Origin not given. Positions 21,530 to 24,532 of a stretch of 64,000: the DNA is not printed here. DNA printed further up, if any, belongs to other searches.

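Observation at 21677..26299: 1540-aa fusion of an AMP-forming acyl-CoA ligase domain and a C-terminal GNAT acyltransferase, with ~700 aa of unknown sequence between them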

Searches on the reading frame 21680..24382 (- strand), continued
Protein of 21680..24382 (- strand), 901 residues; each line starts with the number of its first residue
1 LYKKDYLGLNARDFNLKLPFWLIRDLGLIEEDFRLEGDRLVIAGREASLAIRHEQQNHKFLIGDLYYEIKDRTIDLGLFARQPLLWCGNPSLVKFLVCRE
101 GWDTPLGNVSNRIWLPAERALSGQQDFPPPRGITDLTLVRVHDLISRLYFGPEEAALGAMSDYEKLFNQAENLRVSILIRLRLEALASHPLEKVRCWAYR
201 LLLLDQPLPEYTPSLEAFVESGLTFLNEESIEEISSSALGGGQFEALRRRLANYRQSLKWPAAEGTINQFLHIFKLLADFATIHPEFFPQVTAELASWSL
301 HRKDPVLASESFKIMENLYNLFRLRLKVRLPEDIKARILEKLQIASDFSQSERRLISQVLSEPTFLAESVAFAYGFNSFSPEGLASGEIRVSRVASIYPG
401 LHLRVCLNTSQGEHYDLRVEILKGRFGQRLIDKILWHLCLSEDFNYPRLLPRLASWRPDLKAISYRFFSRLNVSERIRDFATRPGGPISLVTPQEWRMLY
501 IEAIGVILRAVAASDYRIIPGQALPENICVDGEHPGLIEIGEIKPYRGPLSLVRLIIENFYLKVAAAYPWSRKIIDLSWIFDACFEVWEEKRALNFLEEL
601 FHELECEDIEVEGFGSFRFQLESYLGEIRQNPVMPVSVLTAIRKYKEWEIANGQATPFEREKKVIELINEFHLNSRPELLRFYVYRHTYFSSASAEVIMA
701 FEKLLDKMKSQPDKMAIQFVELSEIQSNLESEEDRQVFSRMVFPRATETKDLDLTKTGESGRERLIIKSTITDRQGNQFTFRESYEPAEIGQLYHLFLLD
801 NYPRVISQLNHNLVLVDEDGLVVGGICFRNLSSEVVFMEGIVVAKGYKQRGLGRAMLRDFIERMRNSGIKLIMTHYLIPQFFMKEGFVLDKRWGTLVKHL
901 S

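Call 59: search_solved_structures(query=A2, max_evalue=1)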
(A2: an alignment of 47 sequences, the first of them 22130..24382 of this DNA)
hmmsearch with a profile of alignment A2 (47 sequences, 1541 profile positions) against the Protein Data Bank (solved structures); distinct sequences matched with E-value up to 1: 228 (the best 60 are shown).
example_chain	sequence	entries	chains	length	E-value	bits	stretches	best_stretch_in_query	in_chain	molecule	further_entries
6k4c_A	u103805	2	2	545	4.1e-25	90.5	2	117-322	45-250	Ancestral luciferase AncLamp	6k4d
4g37_A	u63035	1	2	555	4.5e-21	77.1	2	106-322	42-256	Luciferin 4-monooxygenase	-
2d1q_A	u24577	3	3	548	5.3e-21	76.9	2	121-367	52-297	Luciferin 4-monooxygenase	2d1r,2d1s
2d1t_A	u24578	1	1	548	5.7e-21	76.8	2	121-367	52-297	Luciferin 4-monooxygenase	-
6hps_A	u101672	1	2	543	5.1e-20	73.6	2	106-322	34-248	Luciferin 4-monooxygenase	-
6oz1_A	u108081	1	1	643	5.2e-20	73.6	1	121-640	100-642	Oxidoreductase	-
5kyt_A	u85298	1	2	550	5.3e-20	73.6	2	106-322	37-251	Luciferin 4-monooxygenase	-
1ba3_A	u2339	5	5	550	5.3e-20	73.6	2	106-322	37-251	LUCIFERASE | Luciferin 4-monooxygenase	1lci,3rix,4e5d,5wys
3iep_A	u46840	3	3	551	5.4e-20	73.5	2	106-322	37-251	Luciferin 4-monooxygenase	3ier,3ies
4g36_A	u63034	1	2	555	5.5e-20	73.5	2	106-322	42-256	Luciferin 4-monooxygenase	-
5dv9_A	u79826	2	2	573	6.2e-20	73.3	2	106-322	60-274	Luciferin 4-monooxygenase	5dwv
6q2m_A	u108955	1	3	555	7.3e-20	73.1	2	106-322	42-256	Luciferin 4-monooxygenase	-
5kyv_A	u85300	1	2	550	1.2e-19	72.4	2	106-319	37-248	Luciferin 4-monooxygenase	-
4m46_A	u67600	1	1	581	8.3e-19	69.6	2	100-322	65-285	Luciferase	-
3qya_A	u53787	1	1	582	1.2e-18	69.1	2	100-322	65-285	Luciferase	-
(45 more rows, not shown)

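Call 65: find_homologous_proteins(query=P0213, max_evalue=1e-20)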
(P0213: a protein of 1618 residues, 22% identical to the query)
Query P0213 (1618 aa): 2263 proteins with E <= 1e-20 among 8000 candidates; the best 120 are listed.
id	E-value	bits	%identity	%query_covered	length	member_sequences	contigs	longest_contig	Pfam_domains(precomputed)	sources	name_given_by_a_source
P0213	0.0e+0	3751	100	100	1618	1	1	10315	PF13508.14,PF00501.35,PF23562.3,PF00583.32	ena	-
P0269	0.0e+0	3187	84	100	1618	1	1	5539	PF13508.14,PF00501.35,PF23562.3,PF00583.32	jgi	-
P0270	0.0e+0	3090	81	100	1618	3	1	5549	PF13508.14,PF00501.35,PF23562.3,PF00583.32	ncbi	-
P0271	0.0e+0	2285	61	99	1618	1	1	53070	PF00501.35,PF23562.3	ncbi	-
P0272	0.0e+0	2283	61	99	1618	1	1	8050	PF00501.35,PF23562.3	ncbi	-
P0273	0.0e+0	2251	60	99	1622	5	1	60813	PF00501.35,PF23562.3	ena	-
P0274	0.0e+0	2220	59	100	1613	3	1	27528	PF00501.35,PF23562.3,PF00583.32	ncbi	-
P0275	0.0e+0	2218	59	100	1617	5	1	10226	PF00501.35,PF23562.3,PF00583.32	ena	-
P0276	0.0e+0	1535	44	99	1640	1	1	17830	PF13508.14,PF00501.35,PF23562.3,PF00583.32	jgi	jgi:long-subunit acyl-CoA synthetase (AMP-forming)/GNAT superfamily N-acetyltransferase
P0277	0.0e+0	1480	47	92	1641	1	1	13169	PF13508.14,PF00501.35,PF23562.3,PF00583.32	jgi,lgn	-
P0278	0.0e+0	1471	44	93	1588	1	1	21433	PF00501.35,PF23562.3,PF00583.32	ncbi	ncbi:MAG: GNAT family N-acetyltransferase [bacterium]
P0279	0.0e+0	1450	43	94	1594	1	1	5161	PF00501.35,PF23562.3,PF14542.13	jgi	jgi:long-subunit acyl-CoA synthetase (AMP-forming)/predicted GNAT family acetyltransferase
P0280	0.0e+0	1426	44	92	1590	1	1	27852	PF00501.35,PF23562.3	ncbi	ncbi:MAG: GNAT family N-acetyltransferase [bacterium]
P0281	0.0e+0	1417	45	92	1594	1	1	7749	PF13508.14,PF00501.35,PF23562.3,PF00583.32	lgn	-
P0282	0.0e+0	1412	44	92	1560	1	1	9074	PF00501.35,PF23562.3,PF00583.32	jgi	jgi:long-subunit acyl-CoA synthetase (AMP-forming)/GNAT superfamily N-acetyltransferase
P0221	0.0e+0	1388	42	94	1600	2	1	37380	PF13508.14,PF00501.35,PF23562.3,PF00583.32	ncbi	ncbi:MAG: GNAT family N-acetyltransferase [bacterium]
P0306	0.0e+0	1378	43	95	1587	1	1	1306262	PF13508.14,PF00501.35,PF23562.3,PF00583.32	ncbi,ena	-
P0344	0.0e+0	1359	44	92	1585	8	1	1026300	PF13508.14,PF00501.35,PF23562.3,PF00583.32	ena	-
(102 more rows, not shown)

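Call 92: find_encoding_contigs(protein=P0306, flank=6000, max_places=2)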
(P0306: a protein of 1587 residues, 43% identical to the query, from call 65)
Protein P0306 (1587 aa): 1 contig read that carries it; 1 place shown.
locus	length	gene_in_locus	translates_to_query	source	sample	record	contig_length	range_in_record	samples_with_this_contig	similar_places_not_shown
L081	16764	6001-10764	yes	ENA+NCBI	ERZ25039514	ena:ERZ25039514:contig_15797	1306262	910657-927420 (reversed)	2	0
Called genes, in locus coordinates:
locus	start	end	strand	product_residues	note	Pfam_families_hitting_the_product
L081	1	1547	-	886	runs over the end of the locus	PF00069:Pkinase, PF01636:APH (faint), PF03109:ABC1 (faint), PF07714:PK_Tyr_Ser-Thr, PF26550:Tricorn_2nd, PF26549:Tricorn_N, PF07676:PD40 (weak), PF26549:Tricorn_N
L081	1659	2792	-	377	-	PF07724:AAA_2, PF00004:AAA (weak), PF07728:AAA_5 (weak)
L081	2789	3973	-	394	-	PF02073:Peptidase_M29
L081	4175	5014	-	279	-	PF00106:adh_short, PF08643:DUF1776 (weak), PF08659:KR (weak), PF13460:NAD_binding_10 (weak), PF13561:adh_short_C2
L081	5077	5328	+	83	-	-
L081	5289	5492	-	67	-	-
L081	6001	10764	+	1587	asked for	PF00501:AMP-binding, PF23562:AMP-binding_C_3, PF00583:Acetyltransf_1, PF13508:Acetyltransf_7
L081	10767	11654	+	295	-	-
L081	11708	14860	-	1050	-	PF02085:Cytochrom_CIII (faint), PF14522:Cytochrome_C7 (faint), PF14537:Cytochrom_c3_2 (faint), PF22113:Mtrc-MtrF_II-IV_dom (faint), PF09699:Paired_CXXCH_1 (faint), PF01292:Ni_hydr_CYTB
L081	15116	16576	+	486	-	PF03264:Cytochrom_NNT, PF14522:Cytochrome_C7 (faint)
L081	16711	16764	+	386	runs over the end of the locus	-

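Call 93: find_encoding_contigs(protein=P0344, flank=6000, max_places=2)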
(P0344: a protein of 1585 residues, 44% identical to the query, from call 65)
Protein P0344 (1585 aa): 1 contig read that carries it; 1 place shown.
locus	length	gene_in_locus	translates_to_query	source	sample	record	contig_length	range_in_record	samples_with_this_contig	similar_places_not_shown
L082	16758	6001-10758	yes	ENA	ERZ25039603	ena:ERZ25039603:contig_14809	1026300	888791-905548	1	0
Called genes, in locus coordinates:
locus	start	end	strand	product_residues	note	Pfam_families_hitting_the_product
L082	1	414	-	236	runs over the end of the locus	-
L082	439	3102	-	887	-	PF00069:Pkinase, PF01636:APH (faint), PF03109:ABC1 (faint), PF07714:PK_Tyr_Ser-Thr, PF26549:Tricorn_N, PF26550:Tricorn_2nd, PF07676:PD40 (weak), PF26549:Tricorn_N, +2 more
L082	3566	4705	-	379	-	PF07724:AAA_2, PF13401:AAA_22 (faint), PF00004:AAA (weak), PF07728:AAA_5 (weak)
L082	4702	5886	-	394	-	PF02073:Peptidase_M29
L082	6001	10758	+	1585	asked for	PF00501:AMP-binding, PF23562:AMP-binding_C_3, PF00583:Acetyltransf_1 (weak), PF13508:Acetyltransf_7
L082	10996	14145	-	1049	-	PF14522:Cytochrome_C7 (faint), PF14537:Cytochrom_c3_2 (faint), PF22113:Mtrc-MtrF_II-IV_dom (weak), PF09699:Paired_CXXCH_1 (weak), PF01292:Ni_hydr_CYTB (weak)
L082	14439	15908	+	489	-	PF03264:Cytochrom_NNT, PF14522:Cytochrome_C7 (faint)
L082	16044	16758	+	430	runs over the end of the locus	-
